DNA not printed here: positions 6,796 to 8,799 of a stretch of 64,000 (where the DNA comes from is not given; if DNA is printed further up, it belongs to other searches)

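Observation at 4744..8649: Divergent pair flanking repeat A: a 591-aa protein with a PilZ-like DxSxGG motif fused onto the 5' end of the sucAB-lpd operon, and a pseudo-receiver-TM-HlyD-like adaptor fusion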

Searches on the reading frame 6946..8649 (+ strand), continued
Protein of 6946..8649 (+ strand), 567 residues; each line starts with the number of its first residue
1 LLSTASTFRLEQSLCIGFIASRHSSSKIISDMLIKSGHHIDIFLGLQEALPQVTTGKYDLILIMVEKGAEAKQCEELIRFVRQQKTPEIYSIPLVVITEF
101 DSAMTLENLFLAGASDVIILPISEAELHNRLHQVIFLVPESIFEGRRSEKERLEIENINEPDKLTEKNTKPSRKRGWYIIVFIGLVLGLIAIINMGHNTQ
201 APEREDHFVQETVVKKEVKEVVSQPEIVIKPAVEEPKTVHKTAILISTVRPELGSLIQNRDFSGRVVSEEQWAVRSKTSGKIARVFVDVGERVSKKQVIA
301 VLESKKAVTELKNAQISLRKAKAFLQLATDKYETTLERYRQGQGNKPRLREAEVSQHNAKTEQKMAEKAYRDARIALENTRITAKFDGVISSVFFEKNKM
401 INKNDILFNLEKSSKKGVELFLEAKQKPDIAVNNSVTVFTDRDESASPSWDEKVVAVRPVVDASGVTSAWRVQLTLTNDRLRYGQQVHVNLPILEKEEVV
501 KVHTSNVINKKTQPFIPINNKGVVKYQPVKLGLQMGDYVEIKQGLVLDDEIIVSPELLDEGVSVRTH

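Call 43: find_encoding_contigs(protein=P0155, flank=8000, max_places=3)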
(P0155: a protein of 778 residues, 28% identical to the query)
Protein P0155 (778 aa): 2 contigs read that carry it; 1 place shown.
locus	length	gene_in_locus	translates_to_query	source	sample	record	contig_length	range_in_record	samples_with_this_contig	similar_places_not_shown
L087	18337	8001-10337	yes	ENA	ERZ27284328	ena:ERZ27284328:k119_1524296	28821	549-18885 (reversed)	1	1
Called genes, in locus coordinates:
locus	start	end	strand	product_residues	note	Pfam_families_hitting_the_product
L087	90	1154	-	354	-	PF25210:Kelch_FKB95 (faint), PF13964:Beta-prop_Calicin, PF24681:Kelch_KLHDC2_KLHL20_DRC7, PF24981:Beta-prop_ATRN-LZTR1 (weak), PF01344:Kelch_1 (weak), PF13415:Beta-prop_FBX42 (weak), PF24981:Beta-prop_ATRN-LZTR1 (weak), PF24681:Kelch_KLHDC2_KLHL20_DRC7, +2 more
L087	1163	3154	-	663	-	PF11992:TgpA_N, PF01841:Transglut_core, PF13559:DUF4129 (weak)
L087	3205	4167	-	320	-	-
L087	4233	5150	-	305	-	PF20030:bpMoxR, PF05496:RuvB_N (weak), PF00004:AAA (weak), PF07726:AAA_3, PF07728:AAA_5, PF17863:AAA_lid_2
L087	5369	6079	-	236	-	PF13505:OMP_b-brl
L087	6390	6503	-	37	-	-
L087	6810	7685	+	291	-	PF08668:HDOD, PF01966:HD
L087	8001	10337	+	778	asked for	PF00072:Response_reg, PF25954:Beta-barrel_RND_2 (faint), PF00364:Biotin_lipoyl (faint), PF25917:BSH_RND, PF25973:BSH_CzcB, PF25984:BSH_YknX (weak), PF25990:Beta-barrel_YknX (weak), PF25989:YknX_C, +1 more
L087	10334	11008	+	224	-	PF00005:ABC_tran, PF02463:SMC_N (faint), PF13304:AAA_21 (faint)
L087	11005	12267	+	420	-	PF12704:MacB_PCD, PF02687:FtsX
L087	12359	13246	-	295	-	-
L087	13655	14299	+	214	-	PF03167:UDG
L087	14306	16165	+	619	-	PF01541:GIY-YIG, PF27096:UvrC_M, PF02151:UVR, PF22920:UvrC_RNaseH, PF08459:UvrC_RNaseH_dom, PF14520:HHH_5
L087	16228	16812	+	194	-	PF01066:CDP-OH_P_transf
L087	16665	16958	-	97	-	-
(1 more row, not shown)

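Call 51: list_cluster_members(proteins=[P0150, P0151, P0155, P0156, P0164, P0169, P0166, P0157, P0167, P0296])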
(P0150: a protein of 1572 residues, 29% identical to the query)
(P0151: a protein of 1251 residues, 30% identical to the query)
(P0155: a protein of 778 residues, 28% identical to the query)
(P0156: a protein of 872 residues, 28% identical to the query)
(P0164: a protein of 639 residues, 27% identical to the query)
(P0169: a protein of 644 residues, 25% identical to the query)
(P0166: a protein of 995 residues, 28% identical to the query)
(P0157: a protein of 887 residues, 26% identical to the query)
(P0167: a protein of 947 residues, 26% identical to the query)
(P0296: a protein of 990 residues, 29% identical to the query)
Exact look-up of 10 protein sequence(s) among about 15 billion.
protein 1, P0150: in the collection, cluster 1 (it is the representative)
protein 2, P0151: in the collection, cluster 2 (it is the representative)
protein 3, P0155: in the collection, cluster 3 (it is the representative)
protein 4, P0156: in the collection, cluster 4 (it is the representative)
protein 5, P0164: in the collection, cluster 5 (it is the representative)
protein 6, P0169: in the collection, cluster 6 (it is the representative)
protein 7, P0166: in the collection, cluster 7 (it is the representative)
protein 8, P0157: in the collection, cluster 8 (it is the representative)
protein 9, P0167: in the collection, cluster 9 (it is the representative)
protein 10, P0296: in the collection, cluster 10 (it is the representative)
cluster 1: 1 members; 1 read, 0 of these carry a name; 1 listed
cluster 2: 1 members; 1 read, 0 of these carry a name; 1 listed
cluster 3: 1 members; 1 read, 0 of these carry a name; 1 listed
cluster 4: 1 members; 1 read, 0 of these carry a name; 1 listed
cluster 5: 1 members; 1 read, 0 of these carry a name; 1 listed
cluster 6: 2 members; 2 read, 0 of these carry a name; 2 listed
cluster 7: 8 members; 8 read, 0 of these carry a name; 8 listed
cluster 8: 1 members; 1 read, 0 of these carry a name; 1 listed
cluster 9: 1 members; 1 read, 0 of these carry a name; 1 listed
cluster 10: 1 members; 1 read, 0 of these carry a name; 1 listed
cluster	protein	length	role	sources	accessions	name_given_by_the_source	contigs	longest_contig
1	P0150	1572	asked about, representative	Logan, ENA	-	-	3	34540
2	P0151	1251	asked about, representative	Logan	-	-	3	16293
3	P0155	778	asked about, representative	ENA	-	-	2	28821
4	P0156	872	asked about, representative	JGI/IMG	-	-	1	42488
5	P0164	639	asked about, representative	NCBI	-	-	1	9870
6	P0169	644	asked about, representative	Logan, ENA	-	-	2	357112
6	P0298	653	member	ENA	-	-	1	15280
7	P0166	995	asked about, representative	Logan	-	-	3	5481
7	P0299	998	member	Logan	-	-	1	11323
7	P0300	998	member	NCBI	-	-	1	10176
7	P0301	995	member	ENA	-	-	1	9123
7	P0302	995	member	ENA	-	-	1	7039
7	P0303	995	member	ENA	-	-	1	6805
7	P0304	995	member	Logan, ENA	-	-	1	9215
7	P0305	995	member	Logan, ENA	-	-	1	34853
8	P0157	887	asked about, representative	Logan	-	-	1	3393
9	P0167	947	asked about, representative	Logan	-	-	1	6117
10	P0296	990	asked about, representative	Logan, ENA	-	-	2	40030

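Call 52: find_encoding_contigs(protein=P0169, flank=7000, max_places=1)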
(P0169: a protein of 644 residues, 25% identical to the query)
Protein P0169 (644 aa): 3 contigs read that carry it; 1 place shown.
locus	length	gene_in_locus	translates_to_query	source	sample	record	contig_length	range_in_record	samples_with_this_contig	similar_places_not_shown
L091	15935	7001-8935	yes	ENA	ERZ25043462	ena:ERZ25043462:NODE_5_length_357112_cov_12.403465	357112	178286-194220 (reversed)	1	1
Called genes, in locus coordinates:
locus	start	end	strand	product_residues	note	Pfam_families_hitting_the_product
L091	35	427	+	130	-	PF00072:Response_reg, PF13380:CoA_binding_2 (faint)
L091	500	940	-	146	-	PF00072:Response_reg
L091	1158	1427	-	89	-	PF13426:PAS_9 (weak)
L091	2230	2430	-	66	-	PF03621:MbtH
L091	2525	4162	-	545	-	PF00664:ABC_membrane, PF00005:ABC_tran, PF02463:SMC_N (faint), PF13304:AAA_21 (faint)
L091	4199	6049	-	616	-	PF00501:AMP-binding, PF23024:AMP-dom_DIP2-like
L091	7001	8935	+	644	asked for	PF00072:Response_reg, PF25919:BSH_CusB (faint), PF25917:BSH_RND, PF25973:BSH_CzcB, PF25990:Beta-barrel_YknX (weak), PF25989:YknX_C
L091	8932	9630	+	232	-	PF00005:ABC_tran, PF13304:AAA_21 (faint)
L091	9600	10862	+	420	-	PF12704:MacB_PCD, PF02687:FtsX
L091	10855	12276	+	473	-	PF02321:OEP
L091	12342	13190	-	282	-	PF00975:Thioesterase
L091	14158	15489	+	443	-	PF02321:OEP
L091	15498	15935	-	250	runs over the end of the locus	PF22624:AASDHPPT_N, PF01648:ACPS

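Call 53: find_encoding_contigs(protein=P0156, flank=7000, max_places=1)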
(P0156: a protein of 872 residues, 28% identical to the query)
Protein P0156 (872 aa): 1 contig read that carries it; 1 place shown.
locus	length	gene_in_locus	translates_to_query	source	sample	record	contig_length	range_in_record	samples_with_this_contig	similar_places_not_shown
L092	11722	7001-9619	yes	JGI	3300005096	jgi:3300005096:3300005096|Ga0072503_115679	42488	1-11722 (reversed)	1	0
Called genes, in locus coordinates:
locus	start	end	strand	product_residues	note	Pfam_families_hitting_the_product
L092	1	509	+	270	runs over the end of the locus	PF01503:PRA-PH (faint), PF03819:MazG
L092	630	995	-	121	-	PF16697:Yop-YscD_cpl, PF00498:FHA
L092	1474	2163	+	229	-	PF18306:LDcluster4, PF03641:Lysine_decarbox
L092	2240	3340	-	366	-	PF13418:Beta-prop_TYW4 (faint), PF25210:Kelch_FKB95 (faint), PF13964:Beta-prop_Calicin, PF24681:Kelch_KLHDC2_KLHL20_DRC7, PF24981:Beta-prop_ATRN-LZTR1 (faint), PF25852:DUF6242_C (faint), PF13415:Beta-prop_FBX42 (weak), PF24681:Kelch_KLHDC2_KLHL20_DRC7, +2 more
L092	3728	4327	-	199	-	PF13505:OMP_b-brl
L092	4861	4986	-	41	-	-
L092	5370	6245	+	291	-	PF08668:HDOD, PF01966:HD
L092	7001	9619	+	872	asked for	PF00072:Response_reg, PF25919:BSH_CusB (faint), PF00364:Biotin_lipoyl (faint), PF25917:BSH_RND, PF25973:BSH_CzcB, PF25984:BSH_YknX (weak), PF25990:Beta-barrel_YknX, PF25989:YknX_C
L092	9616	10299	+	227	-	PF00005:ABC_tran, PF13304:AAA_21 (faint)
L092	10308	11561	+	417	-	PF12704:MacB_PCD, PF02687:FtsX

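Call 54: find_encoding_contigs(protein=P0305, flank=7000, max_places=1)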
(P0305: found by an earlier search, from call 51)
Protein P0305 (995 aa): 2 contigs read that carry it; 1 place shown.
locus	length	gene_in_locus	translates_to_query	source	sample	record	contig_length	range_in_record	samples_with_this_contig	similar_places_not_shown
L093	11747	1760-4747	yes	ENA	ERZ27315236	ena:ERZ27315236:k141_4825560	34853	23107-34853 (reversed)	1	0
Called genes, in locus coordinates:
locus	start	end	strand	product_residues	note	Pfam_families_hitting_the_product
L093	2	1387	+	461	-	?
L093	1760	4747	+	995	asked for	PF23198:PDE8A_N (faint), PF00072:Response_reg (weak), PF25919:BSH_CusB (faint), PF25917:BSH_RND (weak), PF25973:BSH_CzcB, PF25967:RND-MFP_C (faint), PF25989:YknX_C, PF00581:Rhodanese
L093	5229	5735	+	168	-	PF00115:COX1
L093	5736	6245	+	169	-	PF20603:Bact_hydrolase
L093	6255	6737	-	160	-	-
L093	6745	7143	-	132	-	-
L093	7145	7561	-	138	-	-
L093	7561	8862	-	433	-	PF12801:Fer4_5, PF00037:Fer4 (faint), PF12838:Fer4_7 (faint), PF13183:Fer4_8 (faint), PF12837:Fer4_6 (faint), PF13746:Fer4_18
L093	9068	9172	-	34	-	-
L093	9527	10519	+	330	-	PF01618:MotA_ExbB (weak)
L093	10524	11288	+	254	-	-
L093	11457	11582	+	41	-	-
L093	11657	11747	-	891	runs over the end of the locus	PF01564:Spermine_synth (weak)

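Call 67: find_homologous_proteins(query=A3, max_evalue=1e-20)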
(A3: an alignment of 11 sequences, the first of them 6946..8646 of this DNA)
Query A3 (11 sequences) (567 aa, profile of the alignment): 30 proteins with E <= 1e-20 among 8000 candidates.
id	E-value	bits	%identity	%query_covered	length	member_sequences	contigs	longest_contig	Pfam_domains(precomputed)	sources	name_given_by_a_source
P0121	1.1e-226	772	100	100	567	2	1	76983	PF25973.1,PF25989.1,PF00364.29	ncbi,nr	ncbi:MAG: efflux RND transporter periplasmic adaptor subunit [Gammaproteobacteria bacterium]|nr:effl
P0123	4.4e-225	767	87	100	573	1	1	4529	PF25973.1,PF25989.1,PF00364.29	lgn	-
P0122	2.0e-224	765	88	100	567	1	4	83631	PF25973.1,PF25989.1,PF00364.29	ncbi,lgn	-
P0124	3.0e-204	698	44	100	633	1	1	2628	PF25973.1,PF25989.1,PF00364.29,PF00072.31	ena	-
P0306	1.2e-32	132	22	38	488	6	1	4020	PF25973.1,PF26002.1,PF25881.1,PF25989.1,PF25990.1,PF25967.1,PF25917.1,PF25975.1,PF25954.1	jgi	jgi:HlyD family secretion protein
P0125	7.4e-31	126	24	44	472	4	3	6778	PF25973.1,PF25967.1,PF25919.1,PF25917.1,PF25975.1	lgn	-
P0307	4.6e-30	123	28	25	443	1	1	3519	PF25994.1,PF25973.1,PF25876.1,PF25989.1,PF25967.1,PF25917.1,PF25944.1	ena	-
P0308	9.5e-30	122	21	55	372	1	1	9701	PF25973.1,PF25876.1,PF25989.1,PF25967.1,PF25919.1,PF25917.1,PF25885.1,PF25944.1,PF25954.1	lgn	-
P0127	1.8e-28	118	22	54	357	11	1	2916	PF25989.1,PF25967.1,PF25919.1,PF25917.1,PF25954.1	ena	-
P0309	1.8e-26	111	24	24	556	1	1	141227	PF25973.1,PF25876.1,PF25881.1,PF25990.1,PF25917.1,PF25954.1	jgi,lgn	-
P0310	8.9e-26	109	23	9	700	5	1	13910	PF26002.1,PF25967.1,PF25919.1,PF25917.1,PF25975.1,PF25954.1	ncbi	-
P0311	3.1e-25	107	22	51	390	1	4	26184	PF25973.1,PF25876.1,PF25989.1,PF25967.1,PF25917.1,PF25944.1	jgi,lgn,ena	-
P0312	3.3e-25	107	20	51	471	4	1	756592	PF25973.1,PF25876.1,PF25989.1,PF25967.1,PF25917.1,PF25944.1,PF25975.1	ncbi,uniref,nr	ncbi:MdtA/MuxA family multidrug efflux RND transporter periplasmic adaptor subunit [Azospirillum can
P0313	4.5e-25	107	22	51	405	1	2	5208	PF25973.1,PF25876.1,PF25989.1,PF25967.1,PF25917.1,PF25944.1,PF25975.1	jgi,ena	-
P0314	9.7e-25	105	22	51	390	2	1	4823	PF25973.1,PF25876.1,PF25989.1,PF25967.1,PF25917.1,PF25944.1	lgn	-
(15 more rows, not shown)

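Call 71: search_solved_structures(query=A4, max_evalue=0.00001, show_alignments=0)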
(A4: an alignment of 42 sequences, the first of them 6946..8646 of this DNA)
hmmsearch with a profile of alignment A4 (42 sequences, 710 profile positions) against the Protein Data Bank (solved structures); distinct sequences matched with E-value up to 0.00001: 205 (the best 60 are shown).
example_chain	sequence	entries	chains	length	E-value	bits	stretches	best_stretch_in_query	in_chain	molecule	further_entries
6vej_P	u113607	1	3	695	2.8e-76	260.9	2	379-707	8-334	Probable Resistance-Nodulation-Cell Division (RND) efflux membrane fusion protein,Probable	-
5nik_D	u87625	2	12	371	2.8e-45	158.4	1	353-694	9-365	Macrolide export protein MacA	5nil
9qgy_G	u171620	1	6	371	3.5e-45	158.1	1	353-694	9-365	Macrolide export protein MacA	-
3fpp_A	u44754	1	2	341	1.1e-42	149.8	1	385-694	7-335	Macrolide-specific efflux protein macA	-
20yy_D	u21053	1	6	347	4e-39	138.1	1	398-707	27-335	Multidrug efflux RND transporter periplasmic adaptor subunit MexJ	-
4dk0_A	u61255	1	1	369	1e-38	136.7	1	388-693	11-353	Putative MacA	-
4dk1_A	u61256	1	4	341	3.3e-35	125.1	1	388-693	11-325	Putative MacA, Multidrug resistance protein mexA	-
9j3d_D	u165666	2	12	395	2.6e-34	122.1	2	358-544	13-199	RND efflux system, MexC-like protein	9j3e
9tg4_D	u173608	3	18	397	1.2e-24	90.2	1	369-543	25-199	Multidrug efflux pump subunit AcrA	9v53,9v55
5v5s_D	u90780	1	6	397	1.7e-24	89.7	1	369-543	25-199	Multidrug efflux pump subunit AcrA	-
5ng5_E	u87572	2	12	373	5.2e-23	84.8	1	376-543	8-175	Multidrug efflux pump subunit AcrA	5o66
3m6m_D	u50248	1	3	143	4.8e-20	75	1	9-140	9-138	Sensory/regulatory protein rpfC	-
4l8j_A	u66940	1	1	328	1.8e-19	73.1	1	382-562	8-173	Putative efflux transporter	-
4kks_A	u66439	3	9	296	3e-19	72.3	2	520-708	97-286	Membrane fusion protein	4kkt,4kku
8zal_A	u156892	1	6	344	4.3e-18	68.5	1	460-582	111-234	Multidrug export protein EmrA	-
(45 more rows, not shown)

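Call 72: find_related_loci(query=A3, collection=metagenome_contigs, flank=10000)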
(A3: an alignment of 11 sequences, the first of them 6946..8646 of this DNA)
Query A3 (567 aa) in metagenome_contigs; peptide patterns used: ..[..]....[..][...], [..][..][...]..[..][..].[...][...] (x = any residue, [..] = any of these).
438 stretches matched a pattern; 20 encode a relative of the query (tblastn E <= 1e-3); 20 distinct loci.
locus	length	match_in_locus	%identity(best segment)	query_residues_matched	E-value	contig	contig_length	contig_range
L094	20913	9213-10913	88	1-567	0e+0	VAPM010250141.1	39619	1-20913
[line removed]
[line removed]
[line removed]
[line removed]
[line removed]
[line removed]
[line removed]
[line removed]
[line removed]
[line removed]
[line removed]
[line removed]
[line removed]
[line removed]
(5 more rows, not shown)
